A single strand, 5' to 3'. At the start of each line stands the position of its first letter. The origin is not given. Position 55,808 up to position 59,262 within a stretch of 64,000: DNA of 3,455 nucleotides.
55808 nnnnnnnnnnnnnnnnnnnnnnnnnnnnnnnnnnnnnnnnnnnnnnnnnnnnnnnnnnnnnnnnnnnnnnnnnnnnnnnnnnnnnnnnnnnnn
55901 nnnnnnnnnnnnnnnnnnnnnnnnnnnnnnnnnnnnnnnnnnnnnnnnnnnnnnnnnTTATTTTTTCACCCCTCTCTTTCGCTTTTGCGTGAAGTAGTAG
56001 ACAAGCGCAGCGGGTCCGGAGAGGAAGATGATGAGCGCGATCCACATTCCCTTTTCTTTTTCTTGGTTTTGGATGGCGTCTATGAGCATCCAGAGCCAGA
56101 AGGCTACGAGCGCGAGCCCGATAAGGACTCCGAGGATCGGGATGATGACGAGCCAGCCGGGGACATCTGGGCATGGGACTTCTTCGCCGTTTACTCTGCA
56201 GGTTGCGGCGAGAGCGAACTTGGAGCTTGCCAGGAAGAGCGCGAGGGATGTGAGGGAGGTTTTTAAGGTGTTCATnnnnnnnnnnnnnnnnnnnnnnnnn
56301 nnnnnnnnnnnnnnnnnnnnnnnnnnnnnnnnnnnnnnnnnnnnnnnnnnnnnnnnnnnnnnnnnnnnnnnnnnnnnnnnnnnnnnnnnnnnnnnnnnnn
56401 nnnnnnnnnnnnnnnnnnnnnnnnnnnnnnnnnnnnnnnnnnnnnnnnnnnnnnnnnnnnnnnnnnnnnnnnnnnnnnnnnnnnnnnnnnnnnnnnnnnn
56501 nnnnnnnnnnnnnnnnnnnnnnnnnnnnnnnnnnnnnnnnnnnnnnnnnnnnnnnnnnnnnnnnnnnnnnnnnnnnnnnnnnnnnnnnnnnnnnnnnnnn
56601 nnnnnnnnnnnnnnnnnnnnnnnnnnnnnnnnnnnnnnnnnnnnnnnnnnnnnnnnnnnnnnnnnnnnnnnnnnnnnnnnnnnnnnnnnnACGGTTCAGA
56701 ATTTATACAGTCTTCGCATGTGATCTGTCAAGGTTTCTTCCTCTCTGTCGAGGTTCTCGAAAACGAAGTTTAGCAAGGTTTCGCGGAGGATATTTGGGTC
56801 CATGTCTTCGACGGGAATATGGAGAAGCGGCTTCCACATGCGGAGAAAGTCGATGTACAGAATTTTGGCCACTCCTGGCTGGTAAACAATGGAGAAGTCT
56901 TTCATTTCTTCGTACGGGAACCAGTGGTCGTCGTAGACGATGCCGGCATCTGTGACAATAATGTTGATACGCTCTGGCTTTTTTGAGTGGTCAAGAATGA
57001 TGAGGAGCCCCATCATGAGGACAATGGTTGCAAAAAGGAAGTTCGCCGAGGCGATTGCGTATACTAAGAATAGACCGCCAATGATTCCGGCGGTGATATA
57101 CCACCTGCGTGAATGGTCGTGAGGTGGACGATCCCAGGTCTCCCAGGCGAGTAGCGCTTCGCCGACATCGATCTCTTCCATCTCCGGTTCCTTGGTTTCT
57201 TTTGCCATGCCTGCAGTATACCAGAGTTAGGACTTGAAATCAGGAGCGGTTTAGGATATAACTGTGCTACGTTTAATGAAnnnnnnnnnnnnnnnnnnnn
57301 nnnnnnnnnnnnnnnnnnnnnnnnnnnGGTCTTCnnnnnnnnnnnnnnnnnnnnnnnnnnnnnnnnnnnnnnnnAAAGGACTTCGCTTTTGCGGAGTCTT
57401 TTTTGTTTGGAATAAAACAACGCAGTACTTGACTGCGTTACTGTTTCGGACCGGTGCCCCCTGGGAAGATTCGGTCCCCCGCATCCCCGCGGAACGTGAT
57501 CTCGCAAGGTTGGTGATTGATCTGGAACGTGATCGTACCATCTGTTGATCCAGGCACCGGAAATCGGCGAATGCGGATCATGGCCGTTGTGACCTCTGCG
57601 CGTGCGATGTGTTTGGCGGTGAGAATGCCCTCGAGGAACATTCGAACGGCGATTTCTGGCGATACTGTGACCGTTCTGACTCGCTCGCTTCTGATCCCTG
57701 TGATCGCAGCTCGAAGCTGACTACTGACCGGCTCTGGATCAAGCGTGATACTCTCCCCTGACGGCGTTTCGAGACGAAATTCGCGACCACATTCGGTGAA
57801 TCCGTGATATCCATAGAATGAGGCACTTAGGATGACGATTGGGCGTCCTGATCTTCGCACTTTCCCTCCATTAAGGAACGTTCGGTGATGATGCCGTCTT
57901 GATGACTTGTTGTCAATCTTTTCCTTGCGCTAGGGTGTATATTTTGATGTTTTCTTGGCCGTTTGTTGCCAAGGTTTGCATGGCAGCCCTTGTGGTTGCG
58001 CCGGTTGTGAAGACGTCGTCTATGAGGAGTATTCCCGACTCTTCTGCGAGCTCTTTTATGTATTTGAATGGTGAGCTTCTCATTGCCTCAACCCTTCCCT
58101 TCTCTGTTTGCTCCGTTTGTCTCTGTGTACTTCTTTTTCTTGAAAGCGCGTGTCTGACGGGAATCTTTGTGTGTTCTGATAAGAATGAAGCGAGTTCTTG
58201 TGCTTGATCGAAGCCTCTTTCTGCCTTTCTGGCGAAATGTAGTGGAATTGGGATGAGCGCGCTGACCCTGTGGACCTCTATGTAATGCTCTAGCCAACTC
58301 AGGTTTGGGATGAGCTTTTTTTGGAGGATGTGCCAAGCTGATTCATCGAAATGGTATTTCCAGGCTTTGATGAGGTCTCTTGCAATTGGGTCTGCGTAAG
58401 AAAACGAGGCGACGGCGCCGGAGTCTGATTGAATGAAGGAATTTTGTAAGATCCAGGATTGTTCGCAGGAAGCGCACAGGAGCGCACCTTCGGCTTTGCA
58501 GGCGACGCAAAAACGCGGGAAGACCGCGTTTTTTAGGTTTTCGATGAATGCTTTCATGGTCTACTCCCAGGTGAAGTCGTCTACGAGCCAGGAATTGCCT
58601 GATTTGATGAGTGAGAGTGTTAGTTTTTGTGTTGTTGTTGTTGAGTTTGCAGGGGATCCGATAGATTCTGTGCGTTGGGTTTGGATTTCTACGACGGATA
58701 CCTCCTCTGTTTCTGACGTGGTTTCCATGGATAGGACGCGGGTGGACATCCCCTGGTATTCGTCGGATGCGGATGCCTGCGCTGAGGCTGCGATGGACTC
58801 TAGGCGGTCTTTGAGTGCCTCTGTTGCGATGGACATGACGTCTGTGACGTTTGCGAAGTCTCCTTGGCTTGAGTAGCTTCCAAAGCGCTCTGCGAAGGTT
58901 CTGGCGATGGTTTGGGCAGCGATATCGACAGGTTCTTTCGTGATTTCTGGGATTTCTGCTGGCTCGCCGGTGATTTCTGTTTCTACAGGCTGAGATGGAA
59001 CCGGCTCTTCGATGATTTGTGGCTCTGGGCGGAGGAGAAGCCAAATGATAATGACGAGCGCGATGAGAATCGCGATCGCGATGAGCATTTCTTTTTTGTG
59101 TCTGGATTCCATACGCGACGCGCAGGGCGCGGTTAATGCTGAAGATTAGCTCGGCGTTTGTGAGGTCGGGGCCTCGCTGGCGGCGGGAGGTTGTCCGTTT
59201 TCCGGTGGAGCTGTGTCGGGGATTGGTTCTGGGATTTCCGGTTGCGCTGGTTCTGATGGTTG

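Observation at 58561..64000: Gram-positive/CPR-type type IV secretion module: PrgI-like, VirB4-N-domain-like and VirB4 ATPase proteins, next to comFC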

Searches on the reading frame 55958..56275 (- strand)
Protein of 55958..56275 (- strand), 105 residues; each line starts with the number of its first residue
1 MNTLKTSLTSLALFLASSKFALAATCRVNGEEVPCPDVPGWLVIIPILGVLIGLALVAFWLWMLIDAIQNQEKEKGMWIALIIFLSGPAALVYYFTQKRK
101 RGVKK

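Call 27: search_protein_families(library=pfam, proteins=[window:55958-56275:-], max_evalue=0.05)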
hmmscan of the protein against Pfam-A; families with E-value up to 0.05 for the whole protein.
window:55958-56275:- (105 aa): 5 families
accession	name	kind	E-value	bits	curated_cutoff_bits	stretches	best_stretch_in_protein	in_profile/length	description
PF13396.11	PLDc_N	-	0.00012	22.4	23.3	1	58-95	1-39/42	Phospholipase_D-nuclease N-terminal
PF19529.4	DUF6057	-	0.0014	18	29.8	1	11-97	126-209/569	Family of unknown function (DUF6057)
PF19762.4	DUF6249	-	0.005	17.2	33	1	50-98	63-104/104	Domain of unknown function (DUF6249)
PF25637.1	DUF7942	-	0.036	14.4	26.7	0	54-94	17-58/104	Family of unknown function (DUF7942)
PF20134.4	DUF6524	-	0.048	13.9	27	0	45-84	62-103/131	Family of unknown function (DUF6524)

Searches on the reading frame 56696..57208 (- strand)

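Call 3: search_protein_families(library=pfam, proteins=[window:56696-57208:-], max_evalue=0.1)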
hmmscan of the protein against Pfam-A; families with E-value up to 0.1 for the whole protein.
window:56696-57208:- (170 aa): 0 families

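Call 4: search_protein_families(library=ncbifam, proteins=[window:56696-57208:-], max_evalue=0.1)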
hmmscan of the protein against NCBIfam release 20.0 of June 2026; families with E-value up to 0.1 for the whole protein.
window:56696-57208:- (170 aa): 1 family
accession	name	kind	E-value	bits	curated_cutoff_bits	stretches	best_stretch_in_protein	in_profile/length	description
NF033486.1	harvest_ssl1498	equivalog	0.07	13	45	0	28-55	22-49/53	photosystem II assembly protein Psb34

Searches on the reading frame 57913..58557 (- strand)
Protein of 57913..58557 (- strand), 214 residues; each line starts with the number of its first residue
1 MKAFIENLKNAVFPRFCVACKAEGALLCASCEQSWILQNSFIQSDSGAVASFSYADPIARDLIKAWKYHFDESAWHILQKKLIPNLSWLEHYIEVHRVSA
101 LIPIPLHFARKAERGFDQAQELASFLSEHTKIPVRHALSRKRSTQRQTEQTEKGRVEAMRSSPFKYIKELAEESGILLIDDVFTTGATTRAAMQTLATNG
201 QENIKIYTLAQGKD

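Call 3: search_protein_families(library=pfam, proteins=[window:57913-58557:-], max_evalue=0.1)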
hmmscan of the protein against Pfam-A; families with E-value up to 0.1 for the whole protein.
window:57913-58557:- (214 aa): 4 families
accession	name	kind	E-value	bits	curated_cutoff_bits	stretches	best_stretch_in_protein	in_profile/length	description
PF00156.33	Pribosyltran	-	2.9e-07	30.4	26.3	1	114-211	39-125/158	Phosphoribosyl transferase domain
PF18912.6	DZR_2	-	0.00096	19.4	27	1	10-35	3-31/56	Double zinc ribbon domain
PF14681.12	UPRTase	-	0.0091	15.9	27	1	169-208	116-157/206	Uracil phosphoribosyltransferase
PF15609.12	PRTase_2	-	0.067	13.2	28.8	0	169-208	115-155/188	Phosphoribosyl transferase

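Call 4: search_protein_families(library=ncbifam, proteins=[window:57913-58557:-], max_evalue=0.1)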
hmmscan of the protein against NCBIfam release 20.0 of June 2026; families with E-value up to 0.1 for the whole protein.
window:57913-58557:- (214 aa): 21 families
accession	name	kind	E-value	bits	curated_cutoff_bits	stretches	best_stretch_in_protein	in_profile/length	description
TIGR00201.1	comF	subfamily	3.7e-24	85.7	233.55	1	17-210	1-189/190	ComF family protein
NF008616.0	PRK11595.1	equivalog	1.2e-17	64.2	304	1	50-210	66-224/227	DNA utilization protein GntX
NF040646.1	HPT_Archaea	equivalog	2.1e-05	24.2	200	1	122-206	67-147/184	hypoxanthine/guanine phosphoribosyltransferase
NF002635.0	PRK02304.1-4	subfamily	2.5e-05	23.9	146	1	122-206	68-148/188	adenine phosphoribosyltransferase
NF003549.0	PRK05205.1-5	equivalog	6.7e-05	22.4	138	1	114-202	43-128/182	bifunctional pyr operon transcriptional regulator/uracil phosphoribosyltransferase PyrR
NF003545.0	PRK05205.1-1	equivalog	0.00021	20.8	140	1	172-199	88-115/171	bifunctional pyr operon transcriptional regulator/uracil phosphoribosyltransferase PyrR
TIGR00336.1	pyrE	equivalog_domain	0.00082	19.2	106.8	1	169-202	104-137/173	orotate phosphoribosyltransferase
NF002636.0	PRK02304.1-5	equivalog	0.0018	17.8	125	1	169-208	113-152/176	adenine phosphoribosyltransferase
NF003548.0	PRK05205.1-4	equivalog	0.0032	17.3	218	1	172-201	89-118/173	bifunctional pyr operon transcriptional regulator/uracil phosphoribosyltransferase PyrR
NF002620.0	PRK02277.1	subfamily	0.0089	15.7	115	1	149-210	121-178/201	orotate phosphoribosyltransferase-like protein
TIGR01090.1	apt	equivalog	0.012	15.7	185.85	1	113-206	55-142/169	adenine phosphoribosyltransferase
TIGR01203.1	HGPRTase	equivalog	0.013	15.3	150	1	169-210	81-122/167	hypoxanthine phosphoribosyltransferase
NF001097.0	PRK00129.1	equivalog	0.015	15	114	1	151-209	95-160/209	uracil phosphoribosyltransferase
NF002095.0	PRK00934.1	equivalog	0.017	14.3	296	1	172-207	204-239/287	ribose-phosphate diphosphokinase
NF004689.0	PRK06031.1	equivalog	0.023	13.9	175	1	173-206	154-187/233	phosphoribosyltransferase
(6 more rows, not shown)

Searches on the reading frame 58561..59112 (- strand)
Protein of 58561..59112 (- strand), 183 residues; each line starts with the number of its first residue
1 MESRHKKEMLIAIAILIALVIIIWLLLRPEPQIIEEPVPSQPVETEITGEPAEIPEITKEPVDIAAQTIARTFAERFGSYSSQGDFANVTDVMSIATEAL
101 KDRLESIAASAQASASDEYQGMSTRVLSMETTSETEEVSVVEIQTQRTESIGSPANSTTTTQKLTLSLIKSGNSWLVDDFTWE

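Call 3: search_protein_families(library=pfam, proteins=[window:58561-59112:-], max_evalue=0.1)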
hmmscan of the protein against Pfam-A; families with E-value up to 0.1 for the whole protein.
window:58561-59112:- (183 aa): 2 families
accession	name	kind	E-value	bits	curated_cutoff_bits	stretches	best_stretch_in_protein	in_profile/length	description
PF25155.1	NTF2_YvbJ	-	0.068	14.4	25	1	68-180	4-122/123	YvbJ NTF2-like domain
PF13355.12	ARC6-like_IMS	-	0.087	13.8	22.8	0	92-176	25-115/117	ARC6-like, IMS domain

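Call 4: search_protein_families(library=ncbifam, proteins=[window:58561-59112:-], max_evalue=0.1)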
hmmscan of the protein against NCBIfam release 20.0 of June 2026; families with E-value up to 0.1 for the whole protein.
window:58561-59112:- (183 aa): 2 families
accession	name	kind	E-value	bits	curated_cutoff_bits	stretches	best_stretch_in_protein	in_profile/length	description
NF051431.1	Rv0361_Cterm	subfamily_domain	0.0047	17.1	37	0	70-177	39-138/140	Rv0361 family membrane protein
NF011273.0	PRK14680.1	equivalog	0.0077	16.2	199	1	135-183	46-92/134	hypothetical protein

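Call 23: find_homologous_proteins(query=window:58561-59112:-)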
Query window:58561-59112:- (183 aa): 4 proteins with E <= 0.001 among 146 candidates.
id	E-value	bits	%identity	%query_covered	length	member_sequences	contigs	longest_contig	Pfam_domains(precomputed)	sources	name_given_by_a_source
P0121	4.3e-107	373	100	100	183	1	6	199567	-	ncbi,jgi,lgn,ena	-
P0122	9.0e-33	132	41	80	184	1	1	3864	-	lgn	-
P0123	4.2e-31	126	45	72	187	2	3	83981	-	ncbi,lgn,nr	ncbi:hypothetical protein KBC55_04280 [Patescibacteria group bacterium]|nr:hypothetical protein [Pat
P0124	5.0e-31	126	43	72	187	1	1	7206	-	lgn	-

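Call 35: search_protein_representatives(alignment_id=A2)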
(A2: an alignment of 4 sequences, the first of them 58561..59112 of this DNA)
Query: 4 sequences, 184 profile positions. Proteins with E-value up to 0.001 (for the whole library): 1937; up to 1e-10: 1512; up to 1e-30: 81. The best 150 are listed.
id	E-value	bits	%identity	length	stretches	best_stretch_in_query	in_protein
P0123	1.8e-87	308.3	-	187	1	1-183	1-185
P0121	1.1e-75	269.9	-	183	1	2-182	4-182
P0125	7.7e-59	214.9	-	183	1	2-184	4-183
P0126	1.6e-54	200.9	-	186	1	1-182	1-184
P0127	2.7e-54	200.2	-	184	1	1-184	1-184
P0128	2.4e-53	197.0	-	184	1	2-182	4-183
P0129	3.2e-52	193.4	-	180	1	1-183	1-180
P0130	7.2e-52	192.2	-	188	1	2-182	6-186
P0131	1.9e-50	187.6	-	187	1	1-182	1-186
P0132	1.3e-49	184.9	-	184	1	2-184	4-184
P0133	3.3e-49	183.5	-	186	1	2-182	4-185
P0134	7.5e-49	182.4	-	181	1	3-183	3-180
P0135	1.1e-48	181.9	-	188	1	2-184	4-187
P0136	1.8e-48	181.1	-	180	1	1-184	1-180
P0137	2.5e-48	180.7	-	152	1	42-182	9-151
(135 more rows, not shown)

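Call 44: predict_structure(alignment_id=A3)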
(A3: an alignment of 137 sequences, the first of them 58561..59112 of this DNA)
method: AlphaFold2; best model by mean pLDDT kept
length: 183 residues; sequences in the alignment: 137
mean_pLDDT: 93.2   pTM: 0.69
mean pLDDT of the five models: 93.2, 92.7, 92.6, 92.6, 92.6
residues with pLDDT >= 90: 141; 70-90: 40; 50-70: 2; < 50: 0
segments of 3 or more residues with pLDDT < 50: none
pLDDT, mean of each block of 10 residues (from residue 1): 85 97 95 85 77 78 88 98 96 98 98 95 98 97 98 97 98 97 97
secondary structure, 60 per line:
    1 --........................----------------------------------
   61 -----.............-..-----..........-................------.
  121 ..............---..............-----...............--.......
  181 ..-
elements in order: H3-26 H66-78 H87-95 H98-113 E120-134 E138-151 E157-171 E174-182
